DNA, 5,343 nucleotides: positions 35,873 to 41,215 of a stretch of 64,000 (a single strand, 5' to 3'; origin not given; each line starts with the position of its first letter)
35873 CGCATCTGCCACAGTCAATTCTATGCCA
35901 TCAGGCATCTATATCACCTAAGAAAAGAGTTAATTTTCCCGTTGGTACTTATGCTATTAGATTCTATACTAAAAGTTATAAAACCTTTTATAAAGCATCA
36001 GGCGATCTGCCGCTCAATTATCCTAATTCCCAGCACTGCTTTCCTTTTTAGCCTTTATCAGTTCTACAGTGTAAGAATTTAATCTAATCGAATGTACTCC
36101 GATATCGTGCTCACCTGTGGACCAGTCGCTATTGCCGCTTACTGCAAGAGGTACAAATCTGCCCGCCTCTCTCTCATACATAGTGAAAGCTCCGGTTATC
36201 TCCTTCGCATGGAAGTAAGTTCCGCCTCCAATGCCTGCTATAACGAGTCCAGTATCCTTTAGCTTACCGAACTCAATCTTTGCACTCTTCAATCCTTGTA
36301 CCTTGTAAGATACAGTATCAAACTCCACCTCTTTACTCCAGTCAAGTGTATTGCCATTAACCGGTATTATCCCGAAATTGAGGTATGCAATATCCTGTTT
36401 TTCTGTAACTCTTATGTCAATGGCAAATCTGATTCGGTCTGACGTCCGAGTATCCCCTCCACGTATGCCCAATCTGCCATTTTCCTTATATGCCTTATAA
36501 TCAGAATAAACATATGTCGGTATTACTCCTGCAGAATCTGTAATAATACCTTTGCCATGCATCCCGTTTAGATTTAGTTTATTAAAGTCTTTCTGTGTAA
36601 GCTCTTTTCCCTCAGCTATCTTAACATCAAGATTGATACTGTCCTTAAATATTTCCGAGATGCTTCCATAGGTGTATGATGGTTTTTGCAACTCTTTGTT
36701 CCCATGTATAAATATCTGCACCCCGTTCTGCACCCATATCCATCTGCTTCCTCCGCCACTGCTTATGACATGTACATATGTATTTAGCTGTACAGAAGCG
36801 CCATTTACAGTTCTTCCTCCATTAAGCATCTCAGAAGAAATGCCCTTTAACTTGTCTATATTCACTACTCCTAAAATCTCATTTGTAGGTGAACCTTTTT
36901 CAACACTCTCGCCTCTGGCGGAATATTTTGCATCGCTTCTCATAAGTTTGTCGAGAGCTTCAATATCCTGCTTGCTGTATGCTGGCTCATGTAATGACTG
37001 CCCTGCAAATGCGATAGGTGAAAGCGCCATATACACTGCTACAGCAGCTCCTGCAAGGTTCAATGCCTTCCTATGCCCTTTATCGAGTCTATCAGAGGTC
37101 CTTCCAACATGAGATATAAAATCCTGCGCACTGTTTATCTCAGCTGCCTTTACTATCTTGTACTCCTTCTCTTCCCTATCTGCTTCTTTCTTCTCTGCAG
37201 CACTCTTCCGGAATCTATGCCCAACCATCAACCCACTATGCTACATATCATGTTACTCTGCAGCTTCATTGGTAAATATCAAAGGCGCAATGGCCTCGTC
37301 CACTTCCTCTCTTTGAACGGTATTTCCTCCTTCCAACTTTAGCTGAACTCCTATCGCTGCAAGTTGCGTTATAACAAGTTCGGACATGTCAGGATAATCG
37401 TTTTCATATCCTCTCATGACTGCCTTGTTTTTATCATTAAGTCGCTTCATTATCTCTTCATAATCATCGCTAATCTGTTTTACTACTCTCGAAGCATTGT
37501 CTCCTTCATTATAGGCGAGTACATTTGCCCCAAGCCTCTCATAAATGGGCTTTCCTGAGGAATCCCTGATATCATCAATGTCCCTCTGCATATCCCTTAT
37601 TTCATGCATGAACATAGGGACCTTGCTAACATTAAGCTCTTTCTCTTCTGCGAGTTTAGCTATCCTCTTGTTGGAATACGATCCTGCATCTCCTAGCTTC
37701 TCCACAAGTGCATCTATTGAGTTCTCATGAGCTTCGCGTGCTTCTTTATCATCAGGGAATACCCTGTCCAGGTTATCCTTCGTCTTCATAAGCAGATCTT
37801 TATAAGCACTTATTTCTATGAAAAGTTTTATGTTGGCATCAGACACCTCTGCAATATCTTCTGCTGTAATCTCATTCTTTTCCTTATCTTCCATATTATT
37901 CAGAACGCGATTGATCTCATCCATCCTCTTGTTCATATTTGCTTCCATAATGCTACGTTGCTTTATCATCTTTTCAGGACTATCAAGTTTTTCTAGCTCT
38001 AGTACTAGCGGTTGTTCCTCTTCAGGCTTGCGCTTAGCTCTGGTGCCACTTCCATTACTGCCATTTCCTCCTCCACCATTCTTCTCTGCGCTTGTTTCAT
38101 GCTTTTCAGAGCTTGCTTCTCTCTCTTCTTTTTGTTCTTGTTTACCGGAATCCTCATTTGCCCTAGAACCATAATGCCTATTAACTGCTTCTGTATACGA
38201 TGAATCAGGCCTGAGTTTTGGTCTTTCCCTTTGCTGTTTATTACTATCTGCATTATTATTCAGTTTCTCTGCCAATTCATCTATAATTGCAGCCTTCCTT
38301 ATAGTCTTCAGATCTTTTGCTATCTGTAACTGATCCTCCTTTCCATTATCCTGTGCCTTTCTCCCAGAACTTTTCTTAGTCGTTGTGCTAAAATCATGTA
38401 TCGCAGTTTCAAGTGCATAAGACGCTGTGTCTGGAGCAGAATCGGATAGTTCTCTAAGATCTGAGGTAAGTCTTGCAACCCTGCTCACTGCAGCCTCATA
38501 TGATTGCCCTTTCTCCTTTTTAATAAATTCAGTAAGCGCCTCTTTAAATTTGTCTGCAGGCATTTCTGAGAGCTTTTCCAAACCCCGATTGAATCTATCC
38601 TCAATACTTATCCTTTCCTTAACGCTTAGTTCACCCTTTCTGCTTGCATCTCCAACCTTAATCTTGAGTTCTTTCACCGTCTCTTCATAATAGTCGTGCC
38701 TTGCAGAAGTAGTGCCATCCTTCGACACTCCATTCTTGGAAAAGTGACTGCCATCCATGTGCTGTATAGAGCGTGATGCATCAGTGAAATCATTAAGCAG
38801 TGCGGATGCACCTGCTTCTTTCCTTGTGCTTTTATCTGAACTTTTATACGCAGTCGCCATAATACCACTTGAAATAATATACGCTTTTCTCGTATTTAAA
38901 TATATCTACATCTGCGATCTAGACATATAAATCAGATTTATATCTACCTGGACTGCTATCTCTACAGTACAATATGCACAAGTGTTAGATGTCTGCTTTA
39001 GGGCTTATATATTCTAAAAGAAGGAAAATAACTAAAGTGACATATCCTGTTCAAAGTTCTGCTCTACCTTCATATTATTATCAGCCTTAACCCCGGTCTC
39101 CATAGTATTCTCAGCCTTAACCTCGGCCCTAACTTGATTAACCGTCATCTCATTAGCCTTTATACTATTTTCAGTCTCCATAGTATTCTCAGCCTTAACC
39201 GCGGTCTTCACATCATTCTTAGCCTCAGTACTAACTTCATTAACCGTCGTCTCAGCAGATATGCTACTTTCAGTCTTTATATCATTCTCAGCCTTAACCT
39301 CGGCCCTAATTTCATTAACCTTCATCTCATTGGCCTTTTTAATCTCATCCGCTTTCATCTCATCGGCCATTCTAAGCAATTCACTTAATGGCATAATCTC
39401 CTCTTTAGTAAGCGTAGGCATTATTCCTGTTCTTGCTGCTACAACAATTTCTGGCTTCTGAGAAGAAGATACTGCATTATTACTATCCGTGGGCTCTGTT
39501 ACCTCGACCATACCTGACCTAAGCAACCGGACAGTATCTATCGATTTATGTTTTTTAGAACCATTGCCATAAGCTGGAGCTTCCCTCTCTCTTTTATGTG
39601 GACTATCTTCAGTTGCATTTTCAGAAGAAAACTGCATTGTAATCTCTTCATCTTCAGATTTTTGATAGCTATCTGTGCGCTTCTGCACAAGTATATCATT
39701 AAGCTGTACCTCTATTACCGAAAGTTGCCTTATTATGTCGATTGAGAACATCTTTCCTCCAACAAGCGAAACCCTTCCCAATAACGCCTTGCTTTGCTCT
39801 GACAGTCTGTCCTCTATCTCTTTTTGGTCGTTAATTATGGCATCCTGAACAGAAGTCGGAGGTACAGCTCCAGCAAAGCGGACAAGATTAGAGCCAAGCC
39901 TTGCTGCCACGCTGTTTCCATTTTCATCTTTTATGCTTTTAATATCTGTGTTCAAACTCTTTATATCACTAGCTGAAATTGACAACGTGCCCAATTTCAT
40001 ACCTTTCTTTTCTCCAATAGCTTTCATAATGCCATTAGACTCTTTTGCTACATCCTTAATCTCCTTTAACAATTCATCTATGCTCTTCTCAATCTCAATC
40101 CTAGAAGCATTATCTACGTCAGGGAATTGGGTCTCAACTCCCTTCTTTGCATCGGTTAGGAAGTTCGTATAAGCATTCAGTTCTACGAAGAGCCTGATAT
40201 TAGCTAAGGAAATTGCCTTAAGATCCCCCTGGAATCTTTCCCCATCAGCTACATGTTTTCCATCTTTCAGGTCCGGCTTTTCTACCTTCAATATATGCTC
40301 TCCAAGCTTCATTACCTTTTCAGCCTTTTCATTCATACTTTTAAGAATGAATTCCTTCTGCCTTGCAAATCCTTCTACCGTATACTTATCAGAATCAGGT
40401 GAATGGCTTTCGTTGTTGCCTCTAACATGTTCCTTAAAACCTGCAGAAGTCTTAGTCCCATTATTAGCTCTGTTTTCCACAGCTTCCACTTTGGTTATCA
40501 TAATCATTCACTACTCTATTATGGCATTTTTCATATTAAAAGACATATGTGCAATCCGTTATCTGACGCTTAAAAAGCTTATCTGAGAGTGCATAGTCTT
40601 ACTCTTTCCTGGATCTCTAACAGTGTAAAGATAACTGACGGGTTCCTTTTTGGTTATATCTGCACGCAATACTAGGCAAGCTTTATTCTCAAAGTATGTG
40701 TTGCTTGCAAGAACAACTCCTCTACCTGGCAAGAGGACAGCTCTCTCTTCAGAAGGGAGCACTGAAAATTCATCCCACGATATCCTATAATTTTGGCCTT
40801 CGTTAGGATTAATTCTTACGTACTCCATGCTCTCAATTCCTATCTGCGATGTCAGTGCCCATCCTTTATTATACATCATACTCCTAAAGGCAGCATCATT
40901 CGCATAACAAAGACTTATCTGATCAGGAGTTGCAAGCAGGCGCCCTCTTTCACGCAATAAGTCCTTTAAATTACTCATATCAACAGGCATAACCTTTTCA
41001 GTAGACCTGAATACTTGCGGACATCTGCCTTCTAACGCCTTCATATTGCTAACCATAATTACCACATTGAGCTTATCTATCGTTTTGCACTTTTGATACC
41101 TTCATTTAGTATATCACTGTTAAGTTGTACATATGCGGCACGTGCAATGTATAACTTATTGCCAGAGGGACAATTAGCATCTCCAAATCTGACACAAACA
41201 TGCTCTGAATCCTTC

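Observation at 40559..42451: Multi-copy family of ~170-aa proteins: four tandem genes here plus copies at 46404-47479 and 51995-52594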

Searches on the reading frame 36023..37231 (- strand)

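Call 26: search_protein_families(library=pfam, proteins=[window:36023-37231:-], max_evalue=0.01)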
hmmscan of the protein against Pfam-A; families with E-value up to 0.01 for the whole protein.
window:36023-37231:- (402 aa): 1 family
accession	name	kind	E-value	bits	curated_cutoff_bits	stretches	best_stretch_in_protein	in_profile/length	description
PF05317.16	Thermopsin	-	2.2e-09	37.6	25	1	115-174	33-87/256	Thermopsin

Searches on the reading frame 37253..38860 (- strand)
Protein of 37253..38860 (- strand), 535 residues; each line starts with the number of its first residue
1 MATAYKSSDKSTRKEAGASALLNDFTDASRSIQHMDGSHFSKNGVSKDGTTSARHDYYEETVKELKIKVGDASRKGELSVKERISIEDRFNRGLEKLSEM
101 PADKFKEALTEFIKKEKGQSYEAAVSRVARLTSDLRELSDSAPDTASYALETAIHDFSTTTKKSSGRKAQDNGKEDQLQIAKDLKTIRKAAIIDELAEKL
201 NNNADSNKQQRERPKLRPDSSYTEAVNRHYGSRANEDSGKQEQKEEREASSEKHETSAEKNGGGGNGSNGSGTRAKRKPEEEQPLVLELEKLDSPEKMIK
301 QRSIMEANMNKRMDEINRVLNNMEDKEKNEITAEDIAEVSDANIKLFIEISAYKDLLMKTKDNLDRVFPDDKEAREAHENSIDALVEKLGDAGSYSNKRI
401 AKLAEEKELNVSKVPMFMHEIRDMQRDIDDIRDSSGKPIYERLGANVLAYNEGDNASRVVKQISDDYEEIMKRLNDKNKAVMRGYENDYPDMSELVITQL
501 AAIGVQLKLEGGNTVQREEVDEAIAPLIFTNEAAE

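Call 26: search_protein_families(library=pfam, proteins=[window:37253-38860:-], max_evalue=0.01)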
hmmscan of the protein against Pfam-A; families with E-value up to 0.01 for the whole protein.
window:37253-38860:- (535 aa): 0 families

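Call 103: search_solved_structures(query=window:37253-38860:-, max_evalue=0.1)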
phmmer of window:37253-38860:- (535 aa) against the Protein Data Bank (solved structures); distinct sequences matched with E-value up to 0.1: 0.

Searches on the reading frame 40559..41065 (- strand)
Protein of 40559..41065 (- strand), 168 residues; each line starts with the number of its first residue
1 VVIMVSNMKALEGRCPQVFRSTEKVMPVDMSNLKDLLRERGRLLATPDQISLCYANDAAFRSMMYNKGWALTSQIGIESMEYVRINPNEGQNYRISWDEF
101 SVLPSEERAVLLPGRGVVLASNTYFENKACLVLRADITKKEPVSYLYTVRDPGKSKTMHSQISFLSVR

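Call 4: search_protein_families(library=pfam, proteins=[window:40559-41065:-], max_evalue=1)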
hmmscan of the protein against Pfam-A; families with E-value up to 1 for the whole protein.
window:40559-41065:- (168 aa): 3 families
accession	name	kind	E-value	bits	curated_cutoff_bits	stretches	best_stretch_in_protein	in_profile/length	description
PF24068.1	TPD1_C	-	0.09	13.2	27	1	14-61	41-89/98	Tapetum determinant 1, C-terminal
PF24361.1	DUF7517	-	0.11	12.9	27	1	78-99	75-96/116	Domain of unknown function (DUF7517)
PF14980.11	TIP39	-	0.59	10.5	27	0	51-61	14-24/51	TIP39 peptide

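Call 5: search_protein_families(library=ncbifam, proteins=[window:40559-41065:-], max_evalue=1)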
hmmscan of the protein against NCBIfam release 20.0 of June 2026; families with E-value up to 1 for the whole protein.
window:40559-41065:- (168 aa): 0 families

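Call 10: find_homologous_proteins(query=A1, max_evalue=0.01)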
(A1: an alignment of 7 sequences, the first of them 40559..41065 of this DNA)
Query A1 (7 sequences) (168 aa, profile of the alignment): 12 proteins with E <= 0.01 among 2443 candidates.
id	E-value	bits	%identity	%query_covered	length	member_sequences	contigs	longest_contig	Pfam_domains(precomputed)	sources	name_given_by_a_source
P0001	2.8e-49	185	29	14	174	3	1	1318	-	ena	-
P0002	3.3e-49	185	99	98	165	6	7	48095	-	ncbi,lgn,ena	-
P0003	1.4e-37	147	26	24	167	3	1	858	-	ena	-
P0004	1.0e-33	135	75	98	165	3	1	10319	-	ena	-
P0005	1.5e-32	131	70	98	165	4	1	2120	-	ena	-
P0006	3.3e-30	123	36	8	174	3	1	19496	-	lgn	-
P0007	3.3e-27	113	64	92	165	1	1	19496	-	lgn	-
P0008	1.3e-26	112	65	89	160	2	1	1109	-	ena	-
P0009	6.3e-25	106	57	96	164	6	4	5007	-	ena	-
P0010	2.3e-18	85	-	-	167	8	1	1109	-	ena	-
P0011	5.1e-8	51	-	-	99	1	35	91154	-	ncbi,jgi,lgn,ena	jgi:hypothetical protein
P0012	1.7e-3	36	-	-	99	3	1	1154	-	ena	-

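Call 12: find_encoding_contigs(protein=P0011, flank=10000, max_places=8)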
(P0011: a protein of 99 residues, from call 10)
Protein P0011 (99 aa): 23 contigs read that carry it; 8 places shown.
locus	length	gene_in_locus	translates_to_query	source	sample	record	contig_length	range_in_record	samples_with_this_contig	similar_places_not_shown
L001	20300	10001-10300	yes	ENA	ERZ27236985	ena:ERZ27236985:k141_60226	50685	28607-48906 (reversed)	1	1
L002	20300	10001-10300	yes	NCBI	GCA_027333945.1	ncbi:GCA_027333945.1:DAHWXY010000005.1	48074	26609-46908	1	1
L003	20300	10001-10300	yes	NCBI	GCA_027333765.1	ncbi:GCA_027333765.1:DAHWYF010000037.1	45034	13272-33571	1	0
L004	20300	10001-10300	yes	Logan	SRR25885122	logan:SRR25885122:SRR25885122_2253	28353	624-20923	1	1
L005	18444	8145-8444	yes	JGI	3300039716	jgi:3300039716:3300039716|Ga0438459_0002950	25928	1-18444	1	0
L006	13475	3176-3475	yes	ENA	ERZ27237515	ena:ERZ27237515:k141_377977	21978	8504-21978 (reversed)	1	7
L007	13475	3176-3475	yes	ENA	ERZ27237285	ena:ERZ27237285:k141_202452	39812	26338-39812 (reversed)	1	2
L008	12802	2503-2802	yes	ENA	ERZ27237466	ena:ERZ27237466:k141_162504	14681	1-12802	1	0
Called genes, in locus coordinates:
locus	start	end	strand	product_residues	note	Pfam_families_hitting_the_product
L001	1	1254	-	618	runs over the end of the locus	PF01558:POR, PF01855:POR_N, PF02780:Transketolase_C (weak), PF17147:PFOR_II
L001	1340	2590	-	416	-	-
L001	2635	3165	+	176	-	-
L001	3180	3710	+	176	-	-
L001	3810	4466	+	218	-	PF02777:Sod_Fe_C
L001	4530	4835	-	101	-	-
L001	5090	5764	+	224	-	PF00702:Hydrolase (faint)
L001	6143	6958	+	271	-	-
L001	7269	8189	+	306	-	PF01636:APH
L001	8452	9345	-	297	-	PF10869:DUF2666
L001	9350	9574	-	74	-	PF01978:TrmB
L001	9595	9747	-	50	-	-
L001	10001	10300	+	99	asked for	-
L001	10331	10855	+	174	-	-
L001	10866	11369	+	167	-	-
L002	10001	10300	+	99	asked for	-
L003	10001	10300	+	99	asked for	-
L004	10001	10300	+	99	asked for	-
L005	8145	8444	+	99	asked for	-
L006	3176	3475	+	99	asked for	-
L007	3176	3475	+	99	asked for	-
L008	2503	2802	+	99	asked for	-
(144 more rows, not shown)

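Call 13: find_encoding_contigs(protein=P0007, flank=10000, max_places=4)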
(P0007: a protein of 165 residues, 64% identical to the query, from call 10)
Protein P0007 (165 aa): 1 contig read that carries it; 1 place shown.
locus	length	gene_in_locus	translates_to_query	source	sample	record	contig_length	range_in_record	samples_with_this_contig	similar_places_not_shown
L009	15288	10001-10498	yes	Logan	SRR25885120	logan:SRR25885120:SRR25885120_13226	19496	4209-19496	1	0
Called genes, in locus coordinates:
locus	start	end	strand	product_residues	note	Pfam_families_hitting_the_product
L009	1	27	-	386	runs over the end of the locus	-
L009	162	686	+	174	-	-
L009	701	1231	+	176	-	-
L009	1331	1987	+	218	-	PF02777:Sod_Fe_C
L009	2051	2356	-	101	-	-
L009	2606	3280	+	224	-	PF12710:HAD (faint), PF08282:Hydrolase_3 (weak)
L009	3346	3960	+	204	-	PF01928:CYTH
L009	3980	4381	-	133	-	PF00293:NUDIX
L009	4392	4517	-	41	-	-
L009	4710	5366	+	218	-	-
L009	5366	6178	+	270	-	PF00589:Phage_integrase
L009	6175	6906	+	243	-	-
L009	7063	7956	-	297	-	PF10869:DUF2666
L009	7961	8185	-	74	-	PF01978:TrmB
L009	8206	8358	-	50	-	-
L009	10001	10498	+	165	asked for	-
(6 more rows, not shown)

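Call 14: find_encoding_contigs(protein=P0004, flank=10000, max_places=4)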
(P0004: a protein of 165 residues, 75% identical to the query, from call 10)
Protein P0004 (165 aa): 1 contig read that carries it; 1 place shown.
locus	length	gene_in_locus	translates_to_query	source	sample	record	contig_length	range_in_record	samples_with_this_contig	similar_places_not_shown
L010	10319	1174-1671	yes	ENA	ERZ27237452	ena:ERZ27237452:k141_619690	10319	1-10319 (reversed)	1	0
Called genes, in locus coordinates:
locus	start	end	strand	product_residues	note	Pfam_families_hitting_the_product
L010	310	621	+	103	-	-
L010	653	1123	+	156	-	-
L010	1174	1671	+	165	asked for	-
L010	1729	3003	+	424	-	-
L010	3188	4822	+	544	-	-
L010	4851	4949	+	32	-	-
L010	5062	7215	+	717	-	PF02359:CDC48_N, PF06068:TIP49 (faint), PF02933:CDC48_2, PF05496:RuvB_N (weak), PF00004:AAA, PF17862:AAA_lid_3, PF00004:AAA, PF17862:AAA_lid_3, +18 more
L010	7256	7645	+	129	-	PF01092:Ribosomal_S6e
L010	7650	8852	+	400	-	PF00009:GTP_EFTU, PF03144:GTP_EFTU_D2, PF09173:eIF2_C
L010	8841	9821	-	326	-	PF02272:DHHA1 (weak)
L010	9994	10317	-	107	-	?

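Call 15: find_encoding_contigs(protein=P0009, flank=10000, max_places=4)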
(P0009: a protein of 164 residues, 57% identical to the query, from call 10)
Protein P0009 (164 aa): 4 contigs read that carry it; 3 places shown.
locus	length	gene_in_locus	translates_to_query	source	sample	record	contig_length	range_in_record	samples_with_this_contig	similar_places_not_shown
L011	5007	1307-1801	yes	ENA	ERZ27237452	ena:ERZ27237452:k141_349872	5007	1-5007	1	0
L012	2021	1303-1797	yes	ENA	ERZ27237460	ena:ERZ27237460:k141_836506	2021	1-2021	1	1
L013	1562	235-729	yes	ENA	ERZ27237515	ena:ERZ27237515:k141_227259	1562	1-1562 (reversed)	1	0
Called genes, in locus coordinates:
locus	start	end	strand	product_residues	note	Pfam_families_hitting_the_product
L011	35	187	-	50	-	-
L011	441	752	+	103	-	-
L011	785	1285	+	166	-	-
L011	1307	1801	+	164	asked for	-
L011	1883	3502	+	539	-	-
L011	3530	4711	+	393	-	PF05317:Thermopsin (weak)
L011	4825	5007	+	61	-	?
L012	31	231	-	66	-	-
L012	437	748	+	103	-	-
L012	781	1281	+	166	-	-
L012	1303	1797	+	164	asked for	-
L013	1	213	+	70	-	?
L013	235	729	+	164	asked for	-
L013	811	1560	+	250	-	?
